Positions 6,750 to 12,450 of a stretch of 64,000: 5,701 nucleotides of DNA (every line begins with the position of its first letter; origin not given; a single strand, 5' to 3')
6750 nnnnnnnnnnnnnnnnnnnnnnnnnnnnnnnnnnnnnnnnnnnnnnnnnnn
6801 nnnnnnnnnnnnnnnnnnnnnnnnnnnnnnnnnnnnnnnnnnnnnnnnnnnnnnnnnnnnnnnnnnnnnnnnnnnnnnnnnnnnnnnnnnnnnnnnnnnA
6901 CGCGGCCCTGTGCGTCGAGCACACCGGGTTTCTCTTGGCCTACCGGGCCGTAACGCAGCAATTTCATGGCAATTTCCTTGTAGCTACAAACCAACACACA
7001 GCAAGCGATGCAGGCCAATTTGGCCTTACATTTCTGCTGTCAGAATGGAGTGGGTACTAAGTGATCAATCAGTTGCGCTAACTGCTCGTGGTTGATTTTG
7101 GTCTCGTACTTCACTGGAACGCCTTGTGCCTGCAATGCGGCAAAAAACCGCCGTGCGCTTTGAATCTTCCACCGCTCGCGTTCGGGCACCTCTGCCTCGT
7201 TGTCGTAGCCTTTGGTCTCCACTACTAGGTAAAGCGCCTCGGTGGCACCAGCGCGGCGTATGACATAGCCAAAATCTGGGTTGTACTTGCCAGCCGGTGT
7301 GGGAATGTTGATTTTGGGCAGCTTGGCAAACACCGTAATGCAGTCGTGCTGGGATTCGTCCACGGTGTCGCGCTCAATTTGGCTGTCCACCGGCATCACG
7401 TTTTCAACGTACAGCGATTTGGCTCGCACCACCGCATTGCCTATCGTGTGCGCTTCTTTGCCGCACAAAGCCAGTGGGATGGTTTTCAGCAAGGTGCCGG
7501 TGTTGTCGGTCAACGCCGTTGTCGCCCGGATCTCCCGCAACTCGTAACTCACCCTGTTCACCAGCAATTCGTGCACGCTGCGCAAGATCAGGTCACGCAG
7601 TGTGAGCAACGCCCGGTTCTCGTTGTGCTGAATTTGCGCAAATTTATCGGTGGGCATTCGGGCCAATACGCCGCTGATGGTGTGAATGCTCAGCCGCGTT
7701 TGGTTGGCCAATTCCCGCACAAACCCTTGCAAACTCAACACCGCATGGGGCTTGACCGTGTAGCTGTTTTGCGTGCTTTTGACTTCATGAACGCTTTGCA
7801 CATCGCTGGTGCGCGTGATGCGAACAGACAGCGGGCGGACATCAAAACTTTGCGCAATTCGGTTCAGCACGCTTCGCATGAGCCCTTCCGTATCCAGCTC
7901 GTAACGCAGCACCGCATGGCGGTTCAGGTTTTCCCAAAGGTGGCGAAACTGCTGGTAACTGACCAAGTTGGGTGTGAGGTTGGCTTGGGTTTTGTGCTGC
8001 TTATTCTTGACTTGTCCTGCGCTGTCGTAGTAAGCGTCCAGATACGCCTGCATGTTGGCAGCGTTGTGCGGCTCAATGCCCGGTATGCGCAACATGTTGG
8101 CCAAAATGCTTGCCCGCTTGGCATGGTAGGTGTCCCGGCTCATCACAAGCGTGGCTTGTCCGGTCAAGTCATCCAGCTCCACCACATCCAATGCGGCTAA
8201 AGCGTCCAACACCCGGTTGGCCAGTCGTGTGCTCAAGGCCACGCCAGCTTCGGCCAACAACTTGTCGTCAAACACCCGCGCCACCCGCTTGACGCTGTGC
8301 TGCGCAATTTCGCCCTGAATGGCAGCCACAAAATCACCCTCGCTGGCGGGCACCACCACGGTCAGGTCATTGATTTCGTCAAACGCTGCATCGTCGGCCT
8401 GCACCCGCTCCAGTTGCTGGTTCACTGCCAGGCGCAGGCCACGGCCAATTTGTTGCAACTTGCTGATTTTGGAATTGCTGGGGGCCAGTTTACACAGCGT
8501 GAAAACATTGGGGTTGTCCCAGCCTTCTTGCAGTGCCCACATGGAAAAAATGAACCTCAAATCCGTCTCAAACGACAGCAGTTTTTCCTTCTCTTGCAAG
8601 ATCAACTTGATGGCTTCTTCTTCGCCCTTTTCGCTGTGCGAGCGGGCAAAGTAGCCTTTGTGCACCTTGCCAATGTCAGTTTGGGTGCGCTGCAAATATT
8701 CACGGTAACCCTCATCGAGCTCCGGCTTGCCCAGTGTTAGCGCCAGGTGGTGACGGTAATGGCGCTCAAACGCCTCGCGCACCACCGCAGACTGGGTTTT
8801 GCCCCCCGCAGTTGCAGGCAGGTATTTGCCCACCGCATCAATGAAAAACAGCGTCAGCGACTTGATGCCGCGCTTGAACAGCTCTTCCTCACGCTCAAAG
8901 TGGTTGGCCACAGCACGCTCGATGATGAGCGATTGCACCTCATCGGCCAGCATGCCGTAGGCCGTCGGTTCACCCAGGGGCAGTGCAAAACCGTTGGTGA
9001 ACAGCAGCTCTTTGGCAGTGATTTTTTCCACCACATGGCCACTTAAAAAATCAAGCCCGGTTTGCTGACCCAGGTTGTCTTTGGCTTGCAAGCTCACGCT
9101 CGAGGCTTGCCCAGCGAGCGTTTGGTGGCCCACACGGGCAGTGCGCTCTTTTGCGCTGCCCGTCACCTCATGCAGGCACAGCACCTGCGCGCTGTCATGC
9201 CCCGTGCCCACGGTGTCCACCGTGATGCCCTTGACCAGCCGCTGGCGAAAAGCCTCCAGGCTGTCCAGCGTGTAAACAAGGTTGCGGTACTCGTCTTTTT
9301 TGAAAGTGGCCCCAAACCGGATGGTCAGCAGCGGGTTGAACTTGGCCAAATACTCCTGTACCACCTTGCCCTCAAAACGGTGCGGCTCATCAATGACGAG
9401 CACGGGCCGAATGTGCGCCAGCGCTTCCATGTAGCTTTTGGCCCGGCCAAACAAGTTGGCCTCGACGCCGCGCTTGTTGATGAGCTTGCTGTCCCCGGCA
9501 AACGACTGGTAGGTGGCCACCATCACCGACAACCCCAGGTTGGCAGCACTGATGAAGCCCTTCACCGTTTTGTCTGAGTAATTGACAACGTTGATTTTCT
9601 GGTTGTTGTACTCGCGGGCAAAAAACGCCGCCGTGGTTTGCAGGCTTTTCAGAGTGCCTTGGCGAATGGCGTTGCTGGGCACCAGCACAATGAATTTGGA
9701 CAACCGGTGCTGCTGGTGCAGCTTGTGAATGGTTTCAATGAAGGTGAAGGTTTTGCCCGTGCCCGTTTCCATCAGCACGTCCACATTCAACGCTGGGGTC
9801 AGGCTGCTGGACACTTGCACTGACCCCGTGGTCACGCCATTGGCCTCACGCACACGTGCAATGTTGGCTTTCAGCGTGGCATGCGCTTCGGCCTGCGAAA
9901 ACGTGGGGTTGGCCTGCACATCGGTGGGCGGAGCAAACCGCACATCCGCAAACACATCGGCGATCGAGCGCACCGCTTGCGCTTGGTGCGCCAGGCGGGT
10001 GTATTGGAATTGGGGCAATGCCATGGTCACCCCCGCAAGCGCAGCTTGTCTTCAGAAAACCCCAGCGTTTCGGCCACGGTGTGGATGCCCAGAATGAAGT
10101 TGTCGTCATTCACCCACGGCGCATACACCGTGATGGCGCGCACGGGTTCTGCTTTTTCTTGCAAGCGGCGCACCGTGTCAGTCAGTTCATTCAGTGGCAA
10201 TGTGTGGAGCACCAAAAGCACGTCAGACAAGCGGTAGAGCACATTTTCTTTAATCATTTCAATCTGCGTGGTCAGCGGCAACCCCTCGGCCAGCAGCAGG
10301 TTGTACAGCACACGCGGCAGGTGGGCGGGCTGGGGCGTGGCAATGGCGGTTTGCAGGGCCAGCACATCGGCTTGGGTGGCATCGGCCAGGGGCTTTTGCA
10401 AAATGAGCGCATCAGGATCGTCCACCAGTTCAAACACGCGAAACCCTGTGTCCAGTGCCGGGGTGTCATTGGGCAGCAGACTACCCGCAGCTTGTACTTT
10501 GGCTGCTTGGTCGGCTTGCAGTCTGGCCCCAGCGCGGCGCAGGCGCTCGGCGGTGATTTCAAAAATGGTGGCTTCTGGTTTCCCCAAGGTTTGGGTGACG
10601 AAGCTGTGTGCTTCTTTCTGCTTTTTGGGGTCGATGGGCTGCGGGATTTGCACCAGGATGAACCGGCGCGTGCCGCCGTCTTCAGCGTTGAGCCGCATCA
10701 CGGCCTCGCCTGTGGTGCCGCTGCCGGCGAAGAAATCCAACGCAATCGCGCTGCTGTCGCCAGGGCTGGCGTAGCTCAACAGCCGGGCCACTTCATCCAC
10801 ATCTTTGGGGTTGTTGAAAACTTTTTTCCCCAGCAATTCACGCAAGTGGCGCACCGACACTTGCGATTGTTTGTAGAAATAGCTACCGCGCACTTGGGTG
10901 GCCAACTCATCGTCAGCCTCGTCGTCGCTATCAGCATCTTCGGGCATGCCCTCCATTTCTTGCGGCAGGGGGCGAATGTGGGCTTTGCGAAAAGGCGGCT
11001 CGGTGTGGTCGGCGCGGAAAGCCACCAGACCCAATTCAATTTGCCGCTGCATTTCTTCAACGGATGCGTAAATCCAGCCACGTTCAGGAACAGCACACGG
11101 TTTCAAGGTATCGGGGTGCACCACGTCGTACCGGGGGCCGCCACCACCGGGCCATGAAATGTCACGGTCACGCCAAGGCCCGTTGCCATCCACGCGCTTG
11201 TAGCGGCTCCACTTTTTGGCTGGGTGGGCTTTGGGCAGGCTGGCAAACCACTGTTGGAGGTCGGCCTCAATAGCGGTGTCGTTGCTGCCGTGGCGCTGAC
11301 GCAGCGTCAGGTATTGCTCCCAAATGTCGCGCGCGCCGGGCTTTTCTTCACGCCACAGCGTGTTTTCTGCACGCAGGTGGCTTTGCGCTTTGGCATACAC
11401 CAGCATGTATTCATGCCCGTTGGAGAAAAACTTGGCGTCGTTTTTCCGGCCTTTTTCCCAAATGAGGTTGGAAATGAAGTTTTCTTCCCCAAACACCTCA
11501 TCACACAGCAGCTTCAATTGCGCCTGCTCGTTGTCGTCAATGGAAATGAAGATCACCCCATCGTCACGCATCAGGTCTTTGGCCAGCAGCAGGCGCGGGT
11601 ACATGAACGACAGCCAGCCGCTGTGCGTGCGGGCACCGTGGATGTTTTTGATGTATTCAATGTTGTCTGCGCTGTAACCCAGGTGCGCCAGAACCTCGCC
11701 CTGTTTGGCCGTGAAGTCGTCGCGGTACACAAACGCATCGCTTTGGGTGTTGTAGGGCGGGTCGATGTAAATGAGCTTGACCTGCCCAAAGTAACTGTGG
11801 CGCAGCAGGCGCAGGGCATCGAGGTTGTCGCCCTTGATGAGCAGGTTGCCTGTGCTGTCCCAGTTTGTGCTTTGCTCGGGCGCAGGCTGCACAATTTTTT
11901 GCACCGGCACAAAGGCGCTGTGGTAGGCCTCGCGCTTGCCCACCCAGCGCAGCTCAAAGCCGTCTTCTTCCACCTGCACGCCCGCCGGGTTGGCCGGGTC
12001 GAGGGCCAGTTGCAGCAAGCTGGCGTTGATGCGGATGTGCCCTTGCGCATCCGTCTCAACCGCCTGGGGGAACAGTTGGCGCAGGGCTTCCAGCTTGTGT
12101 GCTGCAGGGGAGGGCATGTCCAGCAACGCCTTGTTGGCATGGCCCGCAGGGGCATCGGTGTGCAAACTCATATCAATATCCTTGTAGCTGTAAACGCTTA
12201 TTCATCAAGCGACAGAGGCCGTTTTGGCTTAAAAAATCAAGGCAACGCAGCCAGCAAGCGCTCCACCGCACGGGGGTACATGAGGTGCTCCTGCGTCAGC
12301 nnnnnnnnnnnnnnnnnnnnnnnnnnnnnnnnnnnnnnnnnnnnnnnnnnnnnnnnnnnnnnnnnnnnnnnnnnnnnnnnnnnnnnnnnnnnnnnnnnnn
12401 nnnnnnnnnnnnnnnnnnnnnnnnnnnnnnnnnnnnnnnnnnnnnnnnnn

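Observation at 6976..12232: The Type III R-M island is bracketed by two same-orientation motif copies that replicate the start-codon context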

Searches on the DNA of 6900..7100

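Call 36: search_rna_families(source=window, start=6900, end=7100, threshold=evalue, max_evalue=10)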
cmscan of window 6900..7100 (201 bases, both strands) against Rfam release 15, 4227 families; matches with E-value up to 10: 0.
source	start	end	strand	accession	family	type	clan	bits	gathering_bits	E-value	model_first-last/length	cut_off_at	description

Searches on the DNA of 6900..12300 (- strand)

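Call 77: search_dna_similar(query=window:6900-12300:-, collection=plasmids, mode=distant, max_rows=12)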
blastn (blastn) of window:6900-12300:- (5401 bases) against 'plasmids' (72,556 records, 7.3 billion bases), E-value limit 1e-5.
Records with a match: 46; places in all: 47; records where one place covers at least 80% of the query: 0.
Best place of each record, by identity: 80-90% 3; 60-80% 43.
By first word of the organism name: Klebsiella 4; Citrobacter 4; Raoultella 3; Salmonella 3; Neisseria 2; Hymenobacter 2; Azospirillum 2; Enterobacter 2; Serratia 2; Sphingomonas 2; and 19 more.
By predicted mobility (MOB-suite, as given by PLSDB): non-mobilizable 29; conjugative 9; mobilizable 8.
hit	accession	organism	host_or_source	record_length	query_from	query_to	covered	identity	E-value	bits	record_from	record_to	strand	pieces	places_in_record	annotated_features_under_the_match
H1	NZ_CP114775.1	Raoultella planticola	Homo sapiens,cell ...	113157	684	1500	15%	66.8%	1e-59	242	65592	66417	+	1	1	site-specific DNA-methyltransferase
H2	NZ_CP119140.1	Neisseria gonorrhoeae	Homo sapiens,whole organism,blood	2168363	674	3900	8%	73.2%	6e-18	267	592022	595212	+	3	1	none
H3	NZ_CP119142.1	Neisseria gonorrhoeae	Homo sapiens,whole organism,synovial ...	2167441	674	3900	8%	73.2%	6e-18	267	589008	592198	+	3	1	none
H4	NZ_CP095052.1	Hymenobacter sp. 5317J-9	single cell,air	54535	451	848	5%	72.5%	9e-10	139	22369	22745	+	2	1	site-specific DNA-methyltransferase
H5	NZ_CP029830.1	Azospirillum ramasamyi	single cell,Cow dung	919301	454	813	4%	73.8%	1e-8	141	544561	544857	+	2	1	site-specific DNA-methyltransferase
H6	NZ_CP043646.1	Hymenobacter sp. NBH84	pure culture,soil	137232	451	1646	3%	77.4%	9e-10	141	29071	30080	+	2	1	site-specific DNA-methyltransferase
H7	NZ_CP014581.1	Paraburkholderia phytofirmans OLGA172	-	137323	424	596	3%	72.8%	8e-17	100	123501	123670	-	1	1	site-specific DNA-methyltransferase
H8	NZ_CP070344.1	Variovorax sp. PDNC026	cell culture,Plastic debris in ...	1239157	685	828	3%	69.4%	6e-6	63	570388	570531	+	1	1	none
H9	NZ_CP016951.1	Cupriavidus taiwanensis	Mimosa,single cell,nodules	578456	439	577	3%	70.5%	2e-6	65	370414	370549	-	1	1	site-specific DNA-methyltransferase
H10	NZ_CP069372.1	Neotabrizicola shimadae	microbial biofilm,biofilm, Nakabusa ...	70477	2512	2645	2%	70.9%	5e-7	67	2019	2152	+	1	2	none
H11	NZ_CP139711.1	Sulfitobacter sp. OXR-159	Bacterial Culture,hydrothermal vent ...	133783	442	554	2%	76.3%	3e-10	78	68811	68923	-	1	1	none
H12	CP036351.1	Planctomycetes bacterium K2D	-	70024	436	554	2%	71.4%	6e-6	63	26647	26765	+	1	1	putative methyltransferase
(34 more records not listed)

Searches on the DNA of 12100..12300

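Call 35: search_rna_families(source=window, start=12100, end=12300, threshold=evalue, max_evalue=10)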
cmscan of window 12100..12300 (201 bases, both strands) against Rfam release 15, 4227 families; matches with E-value up to 10: 1.
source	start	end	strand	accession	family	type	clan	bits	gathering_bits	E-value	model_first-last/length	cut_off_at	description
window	12232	12257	-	RF02162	XIST_A_REPEAT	Gene; sRNA;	-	12.4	33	3.1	1-37/37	no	XIST RNA A repeat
